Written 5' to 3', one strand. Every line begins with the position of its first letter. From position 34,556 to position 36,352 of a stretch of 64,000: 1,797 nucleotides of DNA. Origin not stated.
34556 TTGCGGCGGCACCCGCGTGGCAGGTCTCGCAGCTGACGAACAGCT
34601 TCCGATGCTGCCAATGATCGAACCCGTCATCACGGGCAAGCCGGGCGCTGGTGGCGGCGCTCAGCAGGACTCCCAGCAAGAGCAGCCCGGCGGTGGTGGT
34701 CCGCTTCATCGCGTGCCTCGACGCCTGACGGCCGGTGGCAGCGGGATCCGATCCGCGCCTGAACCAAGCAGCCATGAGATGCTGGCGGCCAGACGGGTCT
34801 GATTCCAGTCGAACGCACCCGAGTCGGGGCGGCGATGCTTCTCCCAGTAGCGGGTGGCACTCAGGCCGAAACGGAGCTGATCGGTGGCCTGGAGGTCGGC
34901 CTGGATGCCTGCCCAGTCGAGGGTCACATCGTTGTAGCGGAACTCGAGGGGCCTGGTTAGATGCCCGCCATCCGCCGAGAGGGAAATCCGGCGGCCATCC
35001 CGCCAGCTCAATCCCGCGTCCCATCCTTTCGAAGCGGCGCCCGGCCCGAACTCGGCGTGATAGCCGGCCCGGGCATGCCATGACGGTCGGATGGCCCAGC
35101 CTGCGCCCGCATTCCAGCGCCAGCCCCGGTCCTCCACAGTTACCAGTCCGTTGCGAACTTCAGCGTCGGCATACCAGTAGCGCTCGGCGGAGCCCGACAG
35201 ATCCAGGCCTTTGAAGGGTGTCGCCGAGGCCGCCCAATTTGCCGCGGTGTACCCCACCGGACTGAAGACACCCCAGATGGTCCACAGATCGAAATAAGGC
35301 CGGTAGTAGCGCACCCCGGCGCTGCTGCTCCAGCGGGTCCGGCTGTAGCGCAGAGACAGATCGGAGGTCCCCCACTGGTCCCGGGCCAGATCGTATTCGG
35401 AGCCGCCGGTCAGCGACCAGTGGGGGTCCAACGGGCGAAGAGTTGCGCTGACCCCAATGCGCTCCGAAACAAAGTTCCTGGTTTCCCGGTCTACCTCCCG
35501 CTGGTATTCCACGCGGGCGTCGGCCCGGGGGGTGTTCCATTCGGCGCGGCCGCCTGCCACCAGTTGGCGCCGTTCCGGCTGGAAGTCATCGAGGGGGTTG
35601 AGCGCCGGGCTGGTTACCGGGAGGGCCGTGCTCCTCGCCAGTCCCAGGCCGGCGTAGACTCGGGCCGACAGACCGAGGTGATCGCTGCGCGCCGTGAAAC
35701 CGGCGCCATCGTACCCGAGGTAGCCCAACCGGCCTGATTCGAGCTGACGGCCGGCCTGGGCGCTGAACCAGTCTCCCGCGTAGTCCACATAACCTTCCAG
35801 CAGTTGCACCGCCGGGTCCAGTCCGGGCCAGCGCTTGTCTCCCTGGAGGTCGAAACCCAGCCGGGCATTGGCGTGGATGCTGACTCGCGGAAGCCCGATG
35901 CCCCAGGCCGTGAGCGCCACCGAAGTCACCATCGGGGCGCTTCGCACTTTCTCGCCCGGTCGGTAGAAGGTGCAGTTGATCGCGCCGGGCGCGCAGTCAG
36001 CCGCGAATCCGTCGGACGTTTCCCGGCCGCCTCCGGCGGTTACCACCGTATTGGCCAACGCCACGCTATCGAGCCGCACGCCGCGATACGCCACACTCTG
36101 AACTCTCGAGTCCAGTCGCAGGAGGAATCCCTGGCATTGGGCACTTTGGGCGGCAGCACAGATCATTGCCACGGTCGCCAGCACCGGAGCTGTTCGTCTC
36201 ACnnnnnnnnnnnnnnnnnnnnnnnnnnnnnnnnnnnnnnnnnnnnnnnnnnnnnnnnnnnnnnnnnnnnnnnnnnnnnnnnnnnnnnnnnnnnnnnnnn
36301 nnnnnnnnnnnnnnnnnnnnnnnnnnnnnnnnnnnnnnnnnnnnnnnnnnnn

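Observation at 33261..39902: Four-gene multiheme-cytochrome / beta-barrel operon: candidate non-canonical trans-envelope electron conduit (45 heme motifs)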

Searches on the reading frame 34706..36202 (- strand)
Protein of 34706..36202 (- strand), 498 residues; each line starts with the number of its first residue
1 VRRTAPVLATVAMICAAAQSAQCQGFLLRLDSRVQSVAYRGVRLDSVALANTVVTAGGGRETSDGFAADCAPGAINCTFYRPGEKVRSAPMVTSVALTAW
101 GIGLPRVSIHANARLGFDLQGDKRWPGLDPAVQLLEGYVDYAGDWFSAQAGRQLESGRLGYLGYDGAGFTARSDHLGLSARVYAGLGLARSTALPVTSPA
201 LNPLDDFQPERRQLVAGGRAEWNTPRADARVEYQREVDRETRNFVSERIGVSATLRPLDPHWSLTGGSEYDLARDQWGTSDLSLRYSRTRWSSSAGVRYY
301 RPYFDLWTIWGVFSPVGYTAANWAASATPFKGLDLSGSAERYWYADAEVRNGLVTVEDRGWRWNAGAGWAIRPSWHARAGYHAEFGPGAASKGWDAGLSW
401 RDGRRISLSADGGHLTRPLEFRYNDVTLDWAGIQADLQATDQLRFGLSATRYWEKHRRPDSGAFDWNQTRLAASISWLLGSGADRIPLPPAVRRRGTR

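Call 4: search_protein_families(library=pfam, proteins=[window:34706-36202:-], max_evalue=1)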
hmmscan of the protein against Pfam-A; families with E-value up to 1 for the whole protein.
window:34706-36202:- (498 aa): 1 family
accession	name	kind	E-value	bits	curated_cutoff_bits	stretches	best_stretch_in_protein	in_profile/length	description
PF13505.12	OMP_b-brl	-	0.013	16.1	28.7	1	259-385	55-155/175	Outer membrane protein beta-barrel domain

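Call 5: search_protein_families(library=ncbifam, proteins=[window:34706-36202:-], max_evalue=1)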
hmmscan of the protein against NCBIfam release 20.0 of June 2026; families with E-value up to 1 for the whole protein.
window:34706-36202:- (498 aa): 0 families

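Call 6: find_homologous_proteins(query=window:34706-36202:-)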
Query window:34706-36202:- (498 aa): 763 proteins with E <= 0.001 among 8000 candidates; the best 120 are listed.
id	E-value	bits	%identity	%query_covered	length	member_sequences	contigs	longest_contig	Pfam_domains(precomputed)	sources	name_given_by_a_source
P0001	0.0e+0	1139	100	100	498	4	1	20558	-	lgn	-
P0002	1.1e-274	930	81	100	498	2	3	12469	-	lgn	-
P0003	5.7e-245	832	72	99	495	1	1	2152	-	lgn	-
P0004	3.2e-226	770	68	100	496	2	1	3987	-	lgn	-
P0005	1.7e-224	765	70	96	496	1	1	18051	-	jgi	jgi:hypothetical protein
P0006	2.4e-224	764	69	95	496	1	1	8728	-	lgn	-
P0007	1.6e-216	738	68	95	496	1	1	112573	-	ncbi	-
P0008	3.6e-215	734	67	95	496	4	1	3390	-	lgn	-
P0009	2.0e-210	718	64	100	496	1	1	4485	-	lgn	-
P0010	6.9e-201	687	62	100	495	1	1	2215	-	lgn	-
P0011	4.1e-188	645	61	96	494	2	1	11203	-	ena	-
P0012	3.0e-187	642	60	100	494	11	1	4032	-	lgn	-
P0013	1.1e-184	633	60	96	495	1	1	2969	-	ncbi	-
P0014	1.2e-183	630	61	95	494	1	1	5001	-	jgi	-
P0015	2.4e-183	629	60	96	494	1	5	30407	-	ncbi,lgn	ncbi:MAG: hypothetical protein ABI587_13130 [Gemmatimonadales bacterium]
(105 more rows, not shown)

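Call 11: find_related_loci(query=A1, collection=genome_contigs, flank=10000)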
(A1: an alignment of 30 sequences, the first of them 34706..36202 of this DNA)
Query A1 (498 aa) in genome_contigs; peptide patterns used: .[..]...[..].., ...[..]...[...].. (x = any residue, [..] = any of these).
501 stretches matched a pattern; 453 encode a relative of the query (tblastn E <= 1e-3); the best 80 are kept; 80 distinct loci.
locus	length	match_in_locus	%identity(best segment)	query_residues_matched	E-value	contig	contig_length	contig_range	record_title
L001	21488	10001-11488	65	1-498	0e+0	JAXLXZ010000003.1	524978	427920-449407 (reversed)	MAG: Gemmatimonadales bacterium isolate STL-GEM5 C2.198.fa-3, whole genome shotgun sequence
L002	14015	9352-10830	60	3-498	0e+0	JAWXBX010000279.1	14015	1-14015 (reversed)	MAG: Gemmatimonadota bacterium isolate MP7G1.59 k99_2200821, whole genome shotgun sequence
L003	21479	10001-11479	60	3-498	0e+0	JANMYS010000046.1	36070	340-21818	MAG: Gemmatimonadota bacterium isolate OTE_8_metabat_20 OTE_8_k141_3644420, whole genome shotgun sequence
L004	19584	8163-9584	60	24-498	0e+0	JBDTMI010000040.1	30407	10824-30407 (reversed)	MAG: Gemmatimonadales bacterium isolate cluster3_bin.122 NODE_4488_length_30407_cov_65.610141, whole genome shotgun sequ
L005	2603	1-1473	57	8-498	0e+0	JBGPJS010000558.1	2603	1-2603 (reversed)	MAG: Gemmatimonadota bacterium isolate OBJ_0618_7090110_303 k141_5566102_length_2603_cov_13.0000, whole genome shotgun s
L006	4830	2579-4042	57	10-498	0e+0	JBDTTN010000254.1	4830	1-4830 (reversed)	MAG: Gemmatimonadota bacterium isolate cluster3_bin.297 NODE_101541_length_4830_cov_5.346178, whole genome shotgun seque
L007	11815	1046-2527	57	3-498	1e-174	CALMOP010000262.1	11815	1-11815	MAG TPA_asm: uncultured Gemmatimonadetes bacterium isolate ERR2868530_bin.22_CONCOCT_v1.1_MAG genome assembly, contig: E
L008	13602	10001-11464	57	8-498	1e-174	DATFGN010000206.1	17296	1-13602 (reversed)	MAG TPA_asm: Gemmatimonadales bacterium isolate SMAG_U8664 k141_658304, whole genome shotgun sequence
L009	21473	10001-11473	56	7-498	4e-172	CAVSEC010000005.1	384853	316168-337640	MAG: uncultured Gemmatimonadales bacterium isolate MFD02134.bin.2.180 genome assembly, contig: contig_19100, whole genom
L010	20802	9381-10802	58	23-497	7e-172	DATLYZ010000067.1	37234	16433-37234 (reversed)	MAG TPA_asm: Gemmatimonadales bacterium isolate SMAG_U13285 k141_176920, whole genome shotgun sequence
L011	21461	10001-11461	56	11-498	2e-171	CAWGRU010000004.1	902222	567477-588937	MAG: uncultured Gemmatimonadales bacterium isolate MFD05942.bin.1.100 genome assembly, contig: contig_25500, whole genom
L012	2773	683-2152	56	2-494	0e+0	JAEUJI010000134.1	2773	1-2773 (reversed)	MAG: Gemmatimonadetes bacterium isolate new MAG-65 k141_964868, whole genome shotgun sequence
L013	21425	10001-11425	56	22-498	1e-170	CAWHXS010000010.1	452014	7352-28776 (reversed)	MAG: uncultured Gemmatimonadales bacterium isolate MFD02242.bin.2.15 genome assembly, contig: contig_53772, whole genome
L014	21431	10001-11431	56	20-498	5e-170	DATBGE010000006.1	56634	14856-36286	MAG TPA_asm: Gemmatimonadales bacterium isolate SMAG_U3829 k141_1973327, whole genome shotgun sequence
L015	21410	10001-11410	58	24-494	1e-169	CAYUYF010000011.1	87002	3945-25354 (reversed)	MAG TPA_asm: uncultured Gemmatimonadaceae bacterium isolate binchicken_co245_78 genome assembly, contig: NODE_143_length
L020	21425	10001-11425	68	24-498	0e+0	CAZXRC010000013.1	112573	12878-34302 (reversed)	MAG TPA_asm: uncultured Gemmatimonadaceae bacterium isolate SRP237561_co1_380 genome assembly, contig: NODE_213_length_1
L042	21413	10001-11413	50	24-495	2e-142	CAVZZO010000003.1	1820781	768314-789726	MAG: uncultured Gemmatimonadales bacterium isolate MFD01721.bin.1.83 genome assembly, contig: contig_6386, whole genome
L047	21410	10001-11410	51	23-493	2e-141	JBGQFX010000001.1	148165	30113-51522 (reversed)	MAG: Gemmatimonadota bacterium isolate OBJ2_061818_090_41 k141_466872_length_148165_cov_13.1815, whole genome shotgun se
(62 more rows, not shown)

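Call 20: search_solved_structures(query=A1, max_evalue=10)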
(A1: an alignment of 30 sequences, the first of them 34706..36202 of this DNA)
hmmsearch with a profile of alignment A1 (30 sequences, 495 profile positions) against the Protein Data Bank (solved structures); distinct sequences matched with E-value up to 10: 0.

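Call 21: predict_structure(alignment_id=A1)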
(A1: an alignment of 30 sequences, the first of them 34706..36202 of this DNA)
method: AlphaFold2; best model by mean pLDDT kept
length: 498 residues; sequences in the alignment: 30
mean_pLDDT: 77.7   pTM: 0.69
mean pLDDT of the five models: 77.7, 75.2, 74.7, 74.0, 70.6
residues with pLDDT >= 90: 168; 70-90: 197; 50-70: 72; < 50: 61
segments of 3 or more residues with pLDDT < 50: 16-21, 191-207, 305-314, 350-354, 421-423, 482-498
pLDDT, mean of each block of 10 residues (from residue 1): 62 53 71 80 84 82 82 87 78 83 77 81 61 78 90 83 88 93 82 35 40 86 94 84 74 91 95 86 95 95 48 62 95 94 73 61 95 93 78 94 91 81 70 93 89 71 69 83 38 25
secondary structure, 60 per line:
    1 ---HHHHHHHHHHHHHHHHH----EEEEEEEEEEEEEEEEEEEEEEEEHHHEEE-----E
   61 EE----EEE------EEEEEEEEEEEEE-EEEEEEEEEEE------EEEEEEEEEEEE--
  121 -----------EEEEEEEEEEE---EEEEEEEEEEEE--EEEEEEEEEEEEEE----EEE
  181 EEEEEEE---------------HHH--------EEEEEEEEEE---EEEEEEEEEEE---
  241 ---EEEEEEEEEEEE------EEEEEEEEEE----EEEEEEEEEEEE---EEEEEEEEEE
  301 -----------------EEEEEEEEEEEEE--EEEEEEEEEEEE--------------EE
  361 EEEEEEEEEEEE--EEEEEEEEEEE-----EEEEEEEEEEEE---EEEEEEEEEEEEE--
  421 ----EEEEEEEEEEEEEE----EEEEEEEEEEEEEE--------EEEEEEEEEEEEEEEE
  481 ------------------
elements in order: H4-20 E25-48 E52-54 E60-62 E67-69 E76-88 E90-100 E107-118 E132-142 E146-157 E160-173 E178-187 E214-223 E227-237 E244-255 E262-271 E276-287 E291-300 E318-330 E333-344 E359-372 E375-385 E391-402 E406-418 E425-438 E443-456 E465-480

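Call 27: fold_search(model_id=the predicted structure, library=pdb)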
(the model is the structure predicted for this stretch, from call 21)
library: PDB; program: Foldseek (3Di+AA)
matches with E <= 10: 997; with E <= 0.001: 364
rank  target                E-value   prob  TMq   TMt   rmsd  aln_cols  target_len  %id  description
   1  9fy9_D                1.2e-09  1.00  0.44  0.34   8.8       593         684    9  Cryo-EM structure of the type 1 chaperone-usher pilus FimD-tip complex (FimDHGFC) - Conformer 1 (released 2025-06-04)
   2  3rfz_B                3.1e-09  1.00  0.47  0.32   8.6       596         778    9  Crystal structure of the FimD usher bound to its cognate FimC:FimH substrate (released 2011-06-01)
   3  5ldt_A                3.6e-09  1.00  0.37  0.43  12.7       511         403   11  Crystal Structures of MOMP from Campylobacter jejuni (released 2016-10-26)
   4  9fw9_D                5.6e-09  1.00  0.44  0.34  12.7       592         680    8  Cryo-EM structure of the type 1 pilus assembly platform as part of the FimA-bound chaperone-usher pilus complex (FimDH (released 2025-06-04)
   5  3rfz_E                1.0e-08  1.00  0.28  0.20  22.4       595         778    7  Crystal structure of the FimD usher bound to its cognate FimC:FimH substrate (released 2011-06-01)
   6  8wv0_B                1.3e-08  1.00  0.30  0.42  13.3       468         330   10  Outer membrane porin of Burkholderia pseudomallei (BpsOmp38) (released 2024-10-30)
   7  3ohn_A                1.8e-08  1.00  0.43  0.45  13.7       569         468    7  Crystal structure of the FimD translocation domain (released 2011-06-01)
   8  3rbh_A                1.8e-08  1.00  0.36  0.41  14.2       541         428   10  Structure of alginate export protein AlgE from Pseudomonas aeruginosa (released 2011-07-27)
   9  5ldv                  2.0e-08  1.00  0.36  0.42  13.5       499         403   11  Crystal Structures of MOMP from Campylobacter jejuni (released 2016-10-26)
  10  6r2q_B                2.4e-08  1.00  0.39  0.31  20.2       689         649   10  Structure of the Mtr complex (released 2020-04-22)
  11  5dl8_A                3.3e-08  1.00  0.37  0.44  11.6       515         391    9  Crystal structure of Acinetobacter baumannii OccAB4 (released 2016-02-03)
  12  8bys_A                3.6e-08  1.00  0.29  0.39  12.4       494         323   11  Outer membrane attachment porin OmpM1 from Veillonella parvula, native (released 2023-11-08)
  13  4b61_A                4.5e-08  1.00  0.36  0.41  16.4       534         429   11  In meso structure of alginate transporter, AlgE, from Pseudomoas aeruginosa, PAO1. Crystal form 3. (released 2013-07-17)
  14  3wi5                  5.8e-08  1.00  0.28  0.38  12.3       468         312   10  Crystal structure of the Loop 7 mutant PorB from Neisseria meningitidis serogroup B (released 2014-01-01)
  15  7vu2                  6.0e-08  1.00  0.34  0.37  14.3       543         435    9  Chitoporin from Serratia marcescens (released 2022-11-09)
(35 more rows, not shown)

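Call 39: search_protein_families(library=pfam, proteins=[L042:3214-4503:+, L042:4500-5753:+, L042:5757-7769:+, L042:7783-9057:+, L047:13436-14899:+, L047:15578-16312:+, L008:9234-9980:+, L020:16018-18066:+, L001:18082-20190:+], max_evalue=0.01)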
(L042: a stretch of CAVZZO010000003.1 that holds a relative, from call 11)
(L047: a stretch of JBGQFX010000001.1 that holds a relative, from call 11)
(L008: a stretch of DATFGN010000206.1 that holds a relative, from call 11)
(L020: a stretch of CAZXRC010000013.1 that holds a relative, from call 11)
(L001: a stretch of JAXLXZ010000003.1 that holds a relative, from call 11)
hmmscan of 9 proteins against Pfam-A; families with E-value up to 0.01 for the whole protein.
L042:3214-4503:+ (429 aa): 4 families
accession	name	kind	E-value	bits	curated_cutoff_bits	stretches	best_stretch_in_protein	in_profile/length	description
PF00033.24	Cytochrome_B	-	4.9e-48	163.9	27.2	1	69-243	15-188/189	Cytochrome b/b6/petB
PF13631.11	Cytochrom_B_N_2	-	9e-43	146.6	27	1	128-295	4-167/169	Cytochrome b(N-terminal)/b6/petB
PF14358.11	DUF4405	-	0.00011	23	26.7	1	74-136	6-63/66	Domain of unknown function (DUF4405)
PF01292.26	Ni_hydr_CYTB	-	0.001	19.3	30.1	1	58-140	91-164/179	Prokaryotic cytochrome b561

L042:4500-5753:+ (417 aa): 4 families
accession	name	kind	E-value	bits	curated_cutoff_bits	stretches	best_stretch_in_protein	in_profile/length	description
PF09699.15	Paired_CXXCH_1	-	6.8e-14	51.7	20.6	2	258-288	7-39/41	Doubled CXXCH motif (Paired_CXXCH_1)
PF14537.11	Cytochrom_c3_2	-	9.8e-11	42.4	25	1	133-236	2-78/79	Cytochrome c3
PF14522.11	Cytochrome_C7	-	1.5e-10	41.2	24.8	1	36-102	12-67/67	Cytochrome c7 and related cytochrome c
PF03264.19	Cytochrom_NNT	-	0.0042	17.3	24.1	0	81-217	23-134/174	NapC/NirT cytochrome c family, N-terminal region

L042:5757-7769:+ (670 aa): 6 families
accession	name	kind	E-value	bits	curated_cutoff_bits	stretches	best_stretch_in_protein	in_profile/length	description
PF14537.11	Cytochrom_c3_2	-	4.4e-20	72.4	25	3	456-519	24-79/79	Cytochrome c3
PF14522.11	Cytochrome_C7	-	5.7e-19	68.2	24.8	4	285-354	12-66/67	Cytochrome c7 and related cytochrome c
PF02085.21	Cytochrom_CIII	-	2.2e-12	47.6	22.9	1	158-240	21-101/101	Class III cytochrome C family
PF03264.19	Cytochrom_NNT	-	2.2e-10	41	24.1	1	15-101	10-102/174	NapC/NirT cytochrome c family, N-terminal region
PF22113.1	Mtrc-MtrF_II-IV_dom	-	5.8e-10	39.4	30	1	216-356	8-165/176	Outer membrane cytochrome MtrC/MtrF-like, domains II/IV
PF09699.15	Paired_CXXCH_1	-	0.00027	21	20.6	0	325-354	8-36/41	Doubled CXXCH motif (Paired_CXXCH_1)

L042:7783-9057:+ (424 aa): 7 families
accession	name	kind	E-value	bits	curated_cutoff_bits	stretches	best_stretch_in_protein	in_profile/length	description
PF14522.11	Cytochrome_C7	-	7.9e-17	61.3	24.8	3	89-158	7-67/67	Cytochrome c7 and related cytochrome c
PF09699.15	Paired_CXXCH_1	-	1.1e-15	57.5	20.6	3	198-236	5-38/41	Doubled CXXCH motif (Paired_CXXCH_1)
PF14537.11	Cytochrom_c3_2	-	7.3e-15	55.6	25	4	24-101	19-79/79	Cytochrome c3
PF22113.1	Mtrc-MtrF_II-IV_dom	-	3.9e-10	40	30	1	96-275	9-169/176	Outer membrane cytochrome MtrC/MtrF-like, domains II/IV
PF03264.19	Cytochrom_NNT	-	1.3e-09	38.4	24.1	1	285-329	34-77/174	NapC/NirT cytochrome c family, N-terminal region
PF02085.21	Cytochrom_CIII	-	2.3e-08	34.8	22.9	1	59-138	18-91/101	Class III cytochrome C family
PF22678.1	Cytochrom_c_NrfB-like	-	0.0014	19.5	27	0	317-353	33-66/89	Cytochrome c-type protein NrfB-like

L047:13436-14899:+ (487 aa): 7 families
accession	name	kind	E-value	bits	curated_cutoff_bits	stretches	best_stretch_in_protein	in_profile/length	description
PF00033.24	Cytochrome_B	-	1.6e-51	175.3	27.2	1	26-212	3-188/189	Cytochrome b/b6/petB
PF13631.11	Cytochrom_B_N_2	-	6e-40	137.4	27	1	95-283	2-167/169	Cytochrome b(N-terminal)/b6/petB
PF00032.22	Cytochrom_B_C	-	4.8e-11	43.2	20.7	1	285-373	1-85/102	Cytochrome b(C-terminal)/b6/petD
PF00034.26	Cytochrom_C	-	1e-10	43.2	21.3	1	389-466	3-88/90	Cytochrome c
PF13442.11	Cytochrome_CBB3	-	2.2e-09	37.9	27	1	388-464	4-68/68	Cytochrome C oxidase, cbb3-type, subunit III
PF02433.20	FixO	-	3e-06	27.3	29.6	1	412-459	102-149/219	Cytochrome C oxidase, mono-heme subunit/FixO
PF14358.11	DUF4405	-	0.0023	18.9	26.7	1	42-105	5-63/66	Domain of unknown function (DUF4405)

L047:15578-16312:+ (244 aa): 3 families
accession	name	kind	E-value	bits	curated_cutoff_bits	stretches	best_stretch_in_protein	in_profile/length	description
PF14522.11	Cytochrome_C7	-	2.5e-12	46.9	24.8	3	172-236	12-66/67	Cytochrome c7 and related cytochrome c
PF14537.11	Cytochrom_c3_2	-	3.4e-08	34.3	25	0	172-241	5-69/79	Cytochrome c3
PF09699.15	Paired_CXXCH_1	-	2.3e-07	30.8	20.6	0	176-212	9-40/41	Doubled CXXCH motif (Paired_CXXCH_1)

L008:9234-9980:+ (248 aa): 2 families
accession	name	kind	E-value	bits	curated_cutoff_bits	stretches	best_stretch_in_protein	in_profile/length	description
PF02085.21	Cytochrom_CIII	-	8.2e-07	29.7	22.9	0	118-230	16-101/101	Class III cytochrome C family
PF14522.11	Cytochrome_C7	-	0.0007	19.8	24.8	0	48-97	3-67/67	Cytochrome c7 and related cytochrome c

L020:16018-18066:+ (682 aa): 4 families
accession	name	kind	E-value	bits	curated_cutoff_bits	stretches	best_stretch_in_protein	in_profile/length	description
PF14522.11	Cytochrome_C7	-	1.5e-33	114.8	24.8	8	462-527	12-67/67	Cytochrome c7 and related cytochrome c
PF14537.11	Cytochrom_c3_2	-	6.5e-25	87.9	25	4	549-617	21-78/79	Cytochrome c3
PF02085.21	Cytochrom_CIII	-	7.4e-17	62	22.9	2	46-106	25-86/101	Class III cytochrome C family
PF22113.1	Mtrc-MtrF_II-IV_dom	-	1.4e-12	47.9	30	2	590-681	7-93/176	Outer membrane cytochrome MtrC/MtrF-like, domains II/IV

L001:18082-20190:+ (702 aa): 4 families
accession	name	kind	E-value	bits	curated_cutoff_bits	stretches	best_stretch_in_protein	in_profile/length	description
PF14522.11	Cytochrome_C7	-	1.2e-28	99.2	24.8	6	337-392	14-67/67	Cytochrome c7 and related cytochrome c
PF14537.11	Cytochrom_c3_2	-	1.5e-20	73.8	25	3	529-610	5-78/79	Cytochrome c3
PF02085.21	Cytochrom_CIII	-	1.6e-19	70.6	22.9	4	584-639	27-86/101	Class III cytochrome C family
PF22113.1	Mtrc-MtrF_II-IV_dom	-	1.5e-13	51.1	30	2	146-305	7-166/176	Outer membrane cytochrome MtrC/MtrF-like, domains II/IV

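Call 63: search_protein_representatives(alignment_id=A1)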
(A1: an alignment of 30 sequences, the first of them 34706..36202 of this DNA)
Query: 30 sequences, 495 profile positions. Proteins with E-value up to 0.001 (for the whole library): 456; up to 1e-10: 337; up to 1e-30: 178. The best 150 are listed.
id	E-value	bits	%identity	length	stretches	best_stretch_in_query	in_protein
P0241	2.0e-211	719.5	-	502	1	5-492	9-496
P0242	2.4e-183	626.9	-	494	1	7-492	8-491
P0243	8.3e-177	605.3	-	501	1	5-490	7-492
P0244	3.1e-176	603.5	-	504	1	5-491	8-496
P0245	5.8e-172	589.4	-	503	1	5-489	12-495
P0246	2.9e-171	587.0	-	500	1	5-492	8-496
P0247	8.2e-168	575.7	-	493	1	16-489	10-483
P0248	1.3e-160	552.0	-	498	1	5-489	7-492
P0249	8.3e-160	549.3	-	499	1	13-491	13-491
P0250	9.2e-160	549.1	-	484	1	21-491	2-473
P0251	2.3e-157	541.2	-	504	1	4-492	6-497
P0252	4.5e-157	540.2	-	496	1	9-489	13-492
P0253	2.7e-156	537.7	-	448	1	1-308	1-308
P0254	2.3e-154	531.3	-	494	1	4-493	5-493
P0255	3.3e-154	530.8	-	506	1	7-491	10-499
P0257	1.7e-148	511.9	-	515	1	12-491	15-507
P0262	1.7e-134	465.8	-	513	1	7-490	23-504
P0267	9.8e-128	443.5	-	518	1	8-491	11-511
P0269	1.0e-124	433.5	-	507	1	11-491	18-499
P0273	1.2e-115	403.6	-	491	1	9-480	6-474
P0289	3.3e-80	286.7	-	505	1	15-483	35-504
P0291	4.6e-79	282.9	-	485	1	9-479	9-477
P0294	4.9e-76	273.0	-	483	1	6-482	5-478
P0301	2.7e-72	260.6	-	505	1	17-479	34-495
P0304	2.2e-71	257.6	-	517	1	13-489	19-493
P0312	1.1e-65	238.8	-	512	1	10-488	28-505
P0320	4.7e-63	230.1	-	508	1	19-482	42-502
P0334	2.5e-57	211.3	-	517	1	8-482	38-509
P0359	9.1e-52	192.9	-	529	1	8-478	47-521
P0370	1.8e-48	182.0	-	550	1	13-479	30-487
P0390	1.1e-41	159.7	-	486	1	23-431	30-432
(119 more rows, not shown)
